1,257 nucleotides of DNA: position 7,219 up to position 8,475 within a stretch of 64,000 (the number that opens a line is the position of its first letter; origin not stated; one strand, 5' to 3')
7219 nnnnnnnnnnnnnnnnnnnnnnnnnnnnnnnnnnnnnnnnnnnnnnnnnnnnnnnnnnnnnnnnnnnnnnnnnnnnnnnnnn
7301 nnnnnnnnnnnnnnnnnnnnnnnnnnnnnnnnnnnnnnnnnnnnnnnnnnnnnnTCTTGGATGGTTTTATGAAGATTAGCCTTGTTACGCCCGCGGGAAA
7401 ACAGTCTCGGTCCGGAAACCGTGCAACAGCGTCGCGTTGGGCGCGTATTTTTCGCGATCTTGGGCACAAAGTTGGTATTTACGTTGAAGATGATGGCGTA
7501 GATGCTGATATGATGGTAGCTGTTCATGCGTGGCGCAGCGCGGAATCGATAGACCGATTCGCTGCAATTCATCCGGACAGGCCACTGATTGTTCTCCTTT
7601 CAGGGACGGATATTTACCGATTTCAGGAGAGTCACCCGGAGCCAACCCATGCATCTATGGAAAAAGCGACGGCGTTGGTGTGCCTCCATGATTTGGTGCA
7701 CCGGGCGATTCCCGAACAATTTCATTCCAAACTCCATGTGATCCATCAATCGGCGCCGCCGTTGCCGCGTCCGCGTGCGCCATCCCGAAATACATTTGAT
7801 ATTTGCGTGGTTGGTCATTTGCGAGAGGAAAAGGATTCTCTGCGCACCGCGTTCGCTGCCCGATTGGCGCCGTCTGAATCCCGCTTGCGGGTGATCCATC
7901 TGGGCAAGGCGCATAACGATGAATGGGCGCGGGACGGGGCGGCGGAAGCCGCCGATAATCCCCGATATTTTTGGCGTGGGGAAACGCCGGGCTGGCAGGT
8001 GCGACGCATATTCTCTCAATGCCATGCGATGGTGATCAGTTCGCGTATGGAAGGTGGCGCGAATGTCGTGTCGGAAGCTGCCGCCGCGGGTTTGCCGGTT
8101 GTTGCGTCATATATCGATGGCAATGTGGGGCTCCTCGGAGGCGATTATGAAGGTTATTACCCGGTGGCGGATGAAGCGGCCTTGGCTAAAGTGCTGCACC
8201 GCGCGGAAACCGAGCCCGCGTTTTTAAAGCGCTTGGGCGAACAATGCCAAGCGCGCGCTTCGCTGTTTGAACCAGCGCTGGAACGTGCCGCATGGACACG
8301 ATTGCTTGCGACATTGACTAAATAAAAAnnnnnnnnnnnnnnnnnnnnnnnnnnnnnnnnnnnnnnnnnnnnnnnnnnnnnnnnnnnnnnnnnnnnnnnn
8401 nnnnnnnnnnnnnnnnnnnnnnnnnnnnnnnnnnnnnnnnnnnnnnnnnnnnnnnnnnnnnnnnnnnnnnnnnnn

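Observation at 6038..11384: SenA-like/SenB-like pair next to a PhnCDE-type importer: candidate selenoneine and selenium-uptake island lacking selD and egtD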

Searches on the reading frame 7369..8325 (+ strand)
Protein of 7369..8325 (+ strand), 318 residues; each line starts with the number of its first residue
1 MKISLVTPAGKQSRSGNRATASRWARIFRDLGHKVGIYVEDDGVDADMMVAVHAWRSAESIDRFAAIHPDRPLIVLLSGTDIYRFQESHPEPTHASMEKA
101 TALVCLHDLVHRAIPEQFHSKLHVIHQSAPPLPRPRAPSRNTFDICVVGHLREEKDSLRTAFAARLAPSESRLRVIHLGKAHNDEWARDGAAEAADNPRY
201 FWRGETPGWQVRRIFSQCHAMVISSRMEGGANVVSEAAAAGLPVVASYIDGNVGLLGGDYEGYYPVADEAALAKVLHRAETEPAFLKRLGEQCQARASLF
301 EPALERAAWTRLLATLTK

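Call 3: search_protein_families(library=ncbifam, proteins=[window:7369-8325:+], max_evalue=0.001)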
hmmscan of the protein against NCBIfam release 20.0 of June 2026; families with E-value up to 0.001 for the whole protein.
window:7369-8325:+ (318 aa): 8 families
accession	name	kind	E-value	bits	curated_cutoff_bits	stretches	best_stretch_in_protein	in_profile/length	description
TIGR04348.1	TIGR04348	equivalog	5.5e-121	403.4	300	1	3-314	1-309/310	selenoneine biosynthesis selenosugar synthase SenB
NF038229.1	Glyco4_Geo_Pelo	equivalog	2.1e-30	105.9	400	1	2-316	1-336/338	GPMC system family 4 glycosyltransferase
TIGR03088.1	stp2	hypoth_equivalog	2.8e-10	39.8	409.05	1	142-297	194-353/374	TIGR03088 family PEP-CTERM/XrtA system glycosyltransferase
NF041876.1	EPS_EpsE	equivalog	5.9e-06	25.8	400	1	210-296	288-375/389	exopolysaccharide biosynthesis GT4 family glycosyltransferase EpsE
NF011726.0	PRK15179.1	equivalog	1.9e-05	23.2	733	1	157-299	533-680/694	Vi polysaccharide biosynthesis protein TviE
NF047684.1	TeichurnBiosyTuaC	equivalog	0.00016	20.7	550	1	145-258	222-330/391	teichuronic acid biosynthesis protein TuaC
TIGR02149.1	glgA_Coryne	subfamily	0.00077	18.7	302.4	0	209-297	275-370/391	glycogen synthase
TIGR04047.1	MSMEG_0565_glyc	hypoth_equivalog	0.00089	18.4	259.85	0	210-283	269-342/373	MSMEG_0565 family glycosyltransferase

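Call 4: search_protein_families(library=pfam, proteins=[window:7369-8325:+], max_evalue=0.001)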
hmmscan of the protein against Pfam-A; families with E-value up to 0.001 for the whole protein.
window:7369-8325:+ (318 aa): 2 families
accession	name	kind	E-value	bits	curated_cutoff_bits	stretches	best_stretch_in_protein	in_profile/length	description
PF00534.26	Glycos_transf_1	-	1.9e-12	47.5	26.4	1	141-292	14-168/172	Glycosyl transferases group 1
PF13692.12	Glyco_trans_1_4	-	1.1e-11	45.6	27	1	144-277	3-137/142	Glycosyl transferases group 1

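Call 6: find_homologous_proteins(query=window:7369-8325:+, max_evalue=1e-10)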
Query window:7369-8325:+ (318 aa): 4438 proteins with E <= 1e-10 among 8000 candidates; the best 120 are listed.
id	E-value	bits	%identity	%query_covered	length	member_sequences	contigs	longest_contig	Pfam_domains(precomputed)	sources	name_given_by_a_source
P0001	7.7e-210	714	99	100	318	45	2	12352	PF00534.27,PF13692.13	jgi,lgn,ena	jgi:putative glycosyltransferase (TIGR04348 family)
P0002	4.1e-177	606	84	99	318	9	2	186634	PF00534.27,PF20706.4,PF13692.13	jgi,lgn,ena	jgi:putative glycosyltransferase (TIGR04348 family)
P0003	2.9e-165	568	78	100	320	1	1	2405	PF00534.27,PF20706.4,PF13692.13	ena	-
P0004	2.5e-158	545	75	100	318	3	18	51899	PF00534.27,PF20706.4,PF13692.13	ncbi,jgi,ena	ncbi:MAG: putative glycosyltransferase (TIGR04348 family) [Alphaproteobacteria bacterium]|jgi:putati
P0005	1.6e-149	516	84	85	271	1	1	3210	PF00534.27,PF13692.13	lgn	-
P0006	2.1e-148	512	73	99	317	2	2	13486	PF00534.27,PF13692.13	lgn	-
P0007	3.0e-147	508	74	100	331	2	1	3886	PF00534.27,PF13692.13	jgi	-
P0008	4.8e-146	504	71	99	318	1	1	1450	PF00534.27,PF13692.13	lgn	-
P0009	2.3e-145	502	69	99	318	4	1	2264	PF00534.27,PF13692.13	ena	-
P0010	9.6e-145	500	72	99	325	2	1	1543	PF00534.27,PF13692.13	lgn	-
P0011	3.6e-144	498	70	99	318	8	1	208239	PF00534.27,PF13692.13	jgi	jgi:putative glycosyltransferase (TIGR04348 family)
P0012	5.9e-144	498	70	100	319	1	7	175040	PF00534.27,PF13692.13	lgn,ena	-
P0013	6.1e-144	497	72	99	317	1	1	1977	PF00534.27,PF20706.4,PF13692.13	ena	-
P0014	6.9e-144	497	70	99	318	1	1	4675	PF00534.27,PF13692.13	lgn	-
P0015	7.1e-144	497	71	99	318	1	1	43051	PF00534.27,PF13692.13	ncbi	-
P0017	1.5e-143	496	71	99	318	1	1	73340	PF00534.27,PF13692.13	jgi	jgi:putative glycosyltransferase (TIGR04348 family)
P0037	1.1e-140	487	69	99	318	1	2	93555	PF00534.27,PF13692.13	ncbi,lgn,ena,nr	ncbi:MAG: TIGR04348 family glycosyltransferase [Alphaproteobacteria bacterium]|nr:TIGR04348 family g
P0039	1.2e-140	487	70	99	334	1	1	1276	PF00534.27,PF13692.13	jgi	jgi:putative glycosyltransferase (TIGR04348 family)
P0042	3.8e-140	485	69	99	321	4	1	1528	PF00534.27,PF13692.13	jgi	jgi:putative glycosyltransferase (TIGR04348 family)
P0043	4.9e-140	485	70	98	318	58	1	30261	PF00534.27,PF20706.4,PF13692.13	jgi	jgi:putative glycosyltransferase (TIGR04348 family)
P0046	6.3e-140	484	68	99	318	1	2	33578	PF00534.27,PF13692.13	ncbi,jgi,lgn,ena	jgi:putative glycosyltransferase (TIGR04348 family)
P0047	7.7e-140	484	69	99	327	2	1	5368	PF00534.27,PF20706.4,PF13692.13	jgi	jgi:putative glycosyltransferase (TIGR04348 family)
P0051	2.0e-139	483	68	99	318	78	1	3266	PF00534.27,PF13692.13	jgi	jgi:putative glycosyltransferase (TIGR04348 family)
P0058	1.6e-138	480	69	100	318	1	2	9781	PF00534.27,PF13692.13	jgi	jgi:putative glycosyltransferase (TIGR04348 family)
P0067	4.8e-138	478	69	100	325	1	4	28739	PF00534.27,PF20706.4,PF13692.13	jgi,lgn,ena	jgi:putative glycosyltransferase (TIGR04348 family)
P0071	1.2e-137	477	67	99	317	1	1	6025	PF00534.27,PF13692.13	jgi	jgi:putative glycosyltransferase (TIGR04348 family)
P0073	3.9e-137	475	70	98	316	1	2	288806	PF00534.27,PF13692.13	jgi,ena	jgi:putative glycosyltransferase (TIGR04348 family)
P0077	5.4e-137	475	68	99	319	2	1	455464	PF00534.27,PF13692.13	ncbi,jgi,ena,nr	ncbi:MAG: TIGR04348 family glycosyltransferase [Rhodospirillaceae bacterium]|jgi:putative glycosyltr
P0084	1.6e-136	473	68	99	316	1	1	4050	PF00534.27,PF13692.13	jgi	jgi:putative glycosyltransferase (TIGR04348 family)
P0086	2.1e-136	473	68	100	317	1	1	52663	PF00534.27,PF13692.13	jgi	jgi:putative glycosyltransferase (TIGR04348 family)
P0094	9.0e-136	471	67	99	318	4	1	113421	PF00534.27,PF20706.4,PF13692.13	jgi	jgi:putative glycosyltransferase (TIGR04348 family)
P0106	4.3e-135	468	69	100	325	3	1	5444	PF00534.27,PF13692.13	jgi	jgi:putative glycosyltransferase (TIGR04348 family)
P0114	1.5e-134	467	68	99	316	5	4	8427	PF00534.27,PF20706.4,PF13692.13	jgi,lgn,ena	jgi:putative glycosyltransferase (TIGR04348 family)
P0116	2.2e-134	466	69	100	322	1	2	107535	PF00534.27,PF13692.13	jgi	jgi:putative glycosyltransferase (TIGR04348 family)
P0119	2.8e-134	466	67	99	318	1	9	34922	PF00534.27,PF20706.4,PF13692.13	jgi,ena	jgi:putative glycosyltransferase (TIGR04348 family)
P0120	3.8e-134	465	67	99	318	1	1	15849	PF00534.27,PF13692.13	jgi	jgi:putative glycosyltransferase (TIGR04348 family)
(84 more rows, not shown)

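Call 14: search_solved_structures(query=window:7369-8325:+, show_alignments=1, max_evalue=0.00001)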
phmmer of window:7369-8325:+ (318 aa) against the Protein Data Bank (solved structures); distinct sequences matched with E-value up to 0.00001: 4.
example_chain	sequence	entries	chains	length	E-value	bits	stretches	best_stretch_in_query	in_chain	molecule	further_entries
8k5u_A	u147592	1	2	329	1.1e-56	196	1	3-316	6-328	Se glycosyltransferase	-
8jjn_C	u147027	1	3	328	5.3e-51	177.3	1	4-315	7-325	TIGR04348 family glycosyltransferase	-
8jjq_C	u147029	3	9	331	5.4e-51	177.3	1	4-315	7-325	TIGR04348 family glycosyltransferase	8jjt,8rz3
8fbx_A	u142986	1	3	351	6.7e-51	177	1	4-315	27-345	Selenosugar synthase SenB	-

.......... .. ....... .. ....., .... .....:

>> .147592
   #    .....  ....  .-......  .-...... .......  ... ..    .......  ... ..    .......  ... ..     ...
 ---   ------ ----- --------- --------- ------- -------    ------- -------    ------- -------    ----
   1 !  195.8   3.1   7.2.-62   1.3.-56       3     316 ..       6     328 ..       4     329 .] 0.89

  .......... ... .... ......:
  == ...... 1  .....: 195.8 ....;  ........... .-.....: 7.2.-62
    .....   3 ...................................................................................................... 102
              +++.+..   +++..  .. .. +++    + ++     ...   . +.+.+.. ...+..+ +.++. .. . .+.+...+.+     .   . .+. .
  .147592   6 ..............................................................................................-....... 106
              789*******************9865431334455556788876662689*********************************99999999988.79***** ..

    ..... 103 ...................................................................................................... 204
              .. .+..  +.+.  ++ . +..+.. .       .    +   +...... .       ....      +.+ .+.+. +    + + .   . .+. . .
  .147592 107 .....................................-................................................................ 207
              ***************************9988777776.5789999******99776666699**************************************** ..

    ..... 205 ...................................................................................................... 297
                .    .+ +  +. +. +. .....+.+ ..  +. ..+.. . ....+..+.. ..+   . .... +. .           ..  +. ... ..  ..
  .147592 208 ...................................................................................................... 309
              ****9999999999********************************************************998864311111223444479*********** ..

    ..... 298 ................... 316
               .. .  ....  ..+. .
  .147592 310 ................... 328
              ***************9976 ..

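Call 21: find_related_loci(query=A1, collection=genome_contigs, flank=10000)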
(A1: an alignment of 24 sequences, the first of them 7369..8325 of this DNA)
Query A1 (318 aa) in genome_contigs; peptide patterns used: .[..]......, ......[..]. (x = any residue, [..] = any of these).
599 stretches matched a pattern (row limit reached: there are more); 556 encode a relative of the query (tblastn E <= 1e-3); the best 80 are kept; 80 distinct loci.
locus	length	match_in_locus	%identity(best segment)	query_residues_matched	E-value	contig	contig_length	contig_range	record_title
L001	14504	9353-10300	88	1-316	2e-168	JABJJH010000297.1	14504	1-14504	MAG: Rhodospirillaceae bacterium isolate SI074_bin63 k141_16286, whole genome shotgun sequence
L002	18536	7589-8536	67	1-316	3e-145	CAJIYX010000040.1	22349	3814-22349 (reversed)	MAG: Alphaproteobacteria bacterium UBA830 isolate FRAM18_bin083 genome assembly, contig: FRAM17_bin083-40, whole genome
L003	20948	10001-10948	66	1-316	2e-142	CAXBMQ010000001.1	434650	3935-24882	MAG TPA_asm: uncultured Rhodospirillaceae bacterium isolate ERR2762121_concoct_63 genome assembly, contig: ERZ3421540.34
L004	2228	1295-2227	71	1-311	8e-152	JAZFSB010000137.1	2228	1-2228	MAG: Alphaproteobacteria bacterium isolate BS1bin.27 BS1bin.27_137, whole genome shotgun sequence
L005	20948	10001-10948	66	1-316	1e-141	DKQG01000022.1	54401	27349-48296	MAG TPA_asm: Alphaproteobacteria bacterium UBA7314 UBA7314_contig_386, whole genome shotgun sequence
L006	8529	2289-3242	68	1-318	8e-141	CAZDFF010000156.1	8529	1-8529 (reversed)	MAG TPA_asm: uncultured Hyphomicrobiales bacterium isolate binchicken_co199_81 genome assembly, contig: NODE_5900_length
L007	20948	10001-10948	66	1-316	8e-141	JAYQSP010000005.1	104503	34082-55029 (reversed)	MAG: Alphaproteobacteria bacterium isolate SD3109_NP_metabta_bins_sspec.tsv.241 contig_19268_pilon, whole genome shotgun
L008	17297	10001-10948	68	1-316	2e-140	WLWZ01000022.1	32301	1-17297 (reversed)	MAG: Alphaproteobacteria bacterium isolate MH-Pat-SR_metabat2_25 NODE_611_length_32301_cov_6.538882, whole genome shotgu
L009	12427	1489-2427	67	1-313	4e-140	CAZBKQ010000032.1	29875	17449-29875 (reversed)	MAG TPA_asm: uncultured Rhodospirillaceae bacterium isolate SRP134809_co1_146 genome assembly, contig: NODE_2755_length_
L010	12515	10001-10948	68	1-316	2e-138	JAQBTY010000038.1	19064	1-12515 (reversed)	MAG: Proteobacteria bacterium isolate casp150-mb.13 NODE_7576_length_19064_cov_0.085684, whole genome shotgun sequence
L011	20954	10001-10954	65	1-318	2e-137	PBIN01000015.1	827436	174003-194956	MAG: Rhodospirillaceae bacterium isolate SP3 MHASMcontig_2546317, whole genome shotgun sequence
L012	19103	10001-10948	67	1-316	7e-136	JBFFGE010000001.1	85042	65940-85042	MAG: Alphaproteobacteria bacterium isolate Mix_mud15.2022.01.34 k141_538298_length_85042_cov_9.7712, whole genome shotgu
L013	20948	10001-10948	67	1-316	6e-136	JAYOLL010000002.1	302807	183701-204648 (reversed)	MAG: Rhodospirillales bacterium isolate 139571_S172_metabat_bins_sspec.tsv.033 NODE_6_length_302807_cov_11.562315, whole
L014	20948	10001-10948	67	1-316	1e-135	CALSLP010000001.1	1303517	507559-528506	MAG: uncultured Alphaproteobacteria bacterium isolate A_MB73 genome assembly, contig: contig_9910_A_MB73, whole genome s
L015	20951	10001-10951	65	1-317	1e-135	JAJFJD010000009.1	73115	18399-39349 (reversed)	MAG: Alphaproteobacteria bacterium isolate OFTM110 OFTM110_8, whole genome shotgun sequence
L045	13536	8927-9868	62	1-314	1e-118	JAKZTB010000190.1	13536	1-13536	MAG: Alphaproteobacteria bacterium isolate Langseth_MAG_00048 Langseth_MAG_00048_000000000190, whole genome shotgun sequ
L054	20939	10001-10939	58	1-313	8e-113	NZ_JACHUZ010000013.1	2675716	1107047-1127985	Vreelandella utahensis strain DSM 3051 LT727794.1, whole genome shotgun sequence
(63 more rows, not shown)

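Call 36: search_protein_families(library=ncbifam, proteins=[L012:10962-13226:-, L054:11018-12376:+, L045:7624-8907:-, L001:8021-9331:-], max_evalue=0.00001)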
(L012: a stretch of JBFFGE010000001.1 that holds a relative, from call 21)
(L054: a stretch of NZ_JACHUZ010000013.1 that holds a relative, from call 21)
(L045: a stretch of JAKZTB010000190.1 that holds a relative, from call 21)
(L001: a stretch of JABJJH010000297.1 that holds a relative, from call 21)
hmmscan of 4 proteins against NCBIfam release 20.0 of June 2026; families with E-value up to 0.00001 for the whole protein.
L012:10962-13226:- (754 aa): 14 families
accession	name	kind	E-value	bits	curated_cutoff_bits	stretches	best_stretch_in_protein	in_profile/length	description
TIGR03169.1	Nterm_to_SelD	hypoth_equivalog_domain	3.8e-148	493.7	310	1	11-381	1-365/365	pyridine nucleotide-disulfide oxidoreductase family protein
TIGR04369.1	fusion_not_SelD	hypoth_equivalog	3.6e-140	468.3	700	1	14-725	1-692/701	oxidoreductase/SelD-related fusion protein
TIGR00476.1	selD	equivalog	5.9e-89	298.3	125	1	413-717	6-309/311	selenide, water dikinase SelD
NF002098.0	PRK00943.1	equivalog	3.6e-65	220.2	299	1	415-744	14-338/347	selenide, water dikinase SelD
NF010705.0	PRK14105.1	equivalog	4.7e-37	127.6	291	1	415-662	14-273/345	selenide, water dikinase SelD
TIGR01379.1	thiL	equivalog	2.8e-22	79.1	184.15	1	449-668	24-247/320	thiamine-phosphate kinase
NF004351.0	PRK05731.1-4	equivalog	9.3e-17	61.1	324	1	441-658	32-248/321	thiamine-phosphate kinase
TIGR03267.1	methan_mark_2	hypoth_equivalog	2.7e-12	46.4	365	1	448-659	43-248/323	methanogenesis marker 2 protein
NF004353.0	PRK05731.2-2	equivalog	6.6e-11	41.9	301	1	476-667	50-235/311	thiamine-phosphate kinase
NF004350.0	PRK05731.1-1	equivalog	8.2e-11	41.4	441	1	438-669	19-251/325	thiamine-phosphate kinase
TIGR04049.1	AIR_rel_sll0787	hypoth_equivalog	8.7e-09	34.9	321.3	1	449-662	43-246/318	sll0787 family AIR synthase-like protein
TIGR02124.1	hypE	equivalog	1.6e-08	33.9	251.6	1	445-664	29-250/332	hydrogenase expression/formation protein HypE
NF049943.1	SQR_III_seleno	exception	7.5e-07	28.3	525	1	189-332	180-321/406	type III sulfide quinone reductase, selenoprotein subtype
NF045765.1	PhenlGlyoxDHPadH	equivalog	9.1e-06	24.8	475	0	13-300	6-279/416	NADH-dependent phenylglyoxylate dehydrogenase subunit epsilon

L054:11018-12376:+ (452 aa): 6 families
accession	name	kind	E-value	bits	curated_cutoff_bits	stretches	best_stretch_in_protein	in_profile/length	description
NF041186.1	SenA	equivalog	3.9e-128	428.1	420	1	2-447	3-382/382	selenoneine synthase SenA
TIGR03440.2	egtB_TIGR03440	equivalog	4.9e-77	259.8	360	1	8-445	2-412/413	ergothioneine biosynthesis protein EgtB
TIGR04344.1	ovoA_Nterm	equivalog_domain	8.9e-34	117.1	400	1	192-445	205-443/444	5-histidylcysteine sulfoxide synthase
TIGR04373.1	egtB_X_signatur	signature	1.1e-11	44.6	71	1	405-447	8-50/50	EgtB-related enzyme signature domain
TIGR03525.2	GldK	equivalog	1.3e-08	34.6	350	0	313-446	256-404/408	T9SS ring complex lipoprotein PorK/GldK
NF051459.1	pyoverdine_PvdO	equivalog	1.6e-06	27.4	500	0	351-445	185-276/280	dihydropyoverdine dehydrogenase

L045:7624-8907:- (427 aa): 6 families
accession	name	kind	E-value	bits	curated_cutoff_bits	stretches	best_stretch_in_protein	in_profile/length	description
NF041186.1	SenA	equivalog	1.4e-144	482.2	420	1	7-426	5-382/382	selenoneine synthase SenA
TIGR03440.2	egtB_TIGR03440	equivalog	1.1e-97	327.8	360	1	14-424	5-412/413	ergothioneine biosynthesis protein EgtB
TIGR04344.1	ovoA_Nterm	equivalog_domain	2e-43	148.9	400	1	172-423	192-442/444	5-histidylcysteine sulfoxide synthase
TIGR04373.1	egtB_X_signatur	signature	8.5e-25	86.6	71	1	377-426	1-50/50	EgtB-related enzyme signature domain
TIGR03525.2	GldK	equivalog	4.5e-16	59.2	350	1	287-424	251-403/408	T9SS ring complex lipoprotein PorK/GldK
NF051459.1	pyoverdine_PvdO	equivalog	6.8e-12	45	500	1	168-424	34-276/280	dihydropyoverdine dehydrogenase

L001:8021-9331:- (436 aa): 7 families
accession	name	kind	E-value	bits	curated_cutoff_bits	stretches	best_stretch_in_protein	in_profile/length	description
NF041186.1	SenA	equivalog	9.8e-145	482.7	420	1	6-434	4-382/382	selenoneine synthase SenA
TIGR03440.2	egtB_TIGR03440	equivalog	8.9e-94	314.9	360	1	12-432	3-412/413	ergothioneine biosynthesis protein EgtB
TIGR04344.1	ovoA_Nterm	equivalog_domain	1.6e-39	136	400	1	19-422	26-434/444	5-histidylcysteine sulfoxide synthase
TIGR04373.1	egtB_X_signatur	signature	5.9e-23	80.7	71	1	385-434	1-50/50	EgtB-related enzyme signature domain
TIGR03525.2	GldK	equivalog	3.1e-16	59.7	350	1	276-432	219-403/408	T9SS ring complex lipoprotein PorK/GldK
NF051459.1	pyoverdine_PvdO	equivalog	1.5e-11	43.9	500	1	177-431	39-275/280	dihydropyoverdine dehydrogenase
TIGR03524.1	GldJ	equivalog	1.1e-07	31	458.2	0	173-294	60-178/559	gliding motility lipoprotein GldJ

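Call 38: search_protein_families(library=ncbifam, proteins=[L054:8972-9829:-, L012:15397-16236:-], max_evalue=0.00001)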
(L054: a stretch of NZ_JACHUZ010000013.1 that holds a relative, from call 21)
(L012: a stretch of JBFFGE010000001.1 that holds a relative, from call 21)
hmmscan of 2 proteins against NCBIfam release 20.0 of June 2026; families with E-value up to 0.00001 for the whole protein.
L054:8972-9829:- (286 aa): 4 families
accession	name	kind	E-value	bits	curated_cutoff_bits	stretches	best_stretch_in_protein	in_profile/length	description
TIGR04553.1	ABC_peri_selen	hypoth_equivalog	2.5e-121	404.1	250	1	23-286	1-266/266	putative selenate ABC transporter substrate-binding protein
TIGR01098.1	3A0109s03R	subfamily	5.7e-52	176.7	112.05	1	9-236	13-243/253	phosphate/phosphite/phosphonate ABC transporter substrate-binding protein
TIGR03431.1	PhnD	equivalog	1.3e-39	136.4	261.1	1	4-280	5-284/288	phosphonate ABC transporter substrate-binding protein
NF049985.1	SBP_like_Rv1680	exception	3.6e-16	59.6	400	1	45-253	22-230/268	Rv1680 family SBP-like protein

L012:15397-16236:- (280 aa): 4 families
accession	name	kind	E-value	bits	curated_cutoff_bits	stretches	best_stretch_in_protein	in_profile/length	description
TIGR04553.1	ABC_peri_selen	hypoth_equivalog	2e-113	378.2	250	1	19-280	2-266/266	putative selenate ABC transporter substrate-binding protein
TIGR01098.1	3A0109s03R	subfamily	1.5e-49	168.8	112.05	1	16-243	30-252/253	phosphate/phosphite/phosphonate ABC transporter substrate-binding protein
TIGR03431.1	PhnD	equivalog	3.1e-38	131.8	261.1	1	16-274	26-284/288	phosphonate ABC transporter substrate-binding protein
NF049985.1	SBP_like_Rv1680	exception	5.7e-11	42.6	400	1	48-236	29-221/268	Rv1680 family SBP-like protein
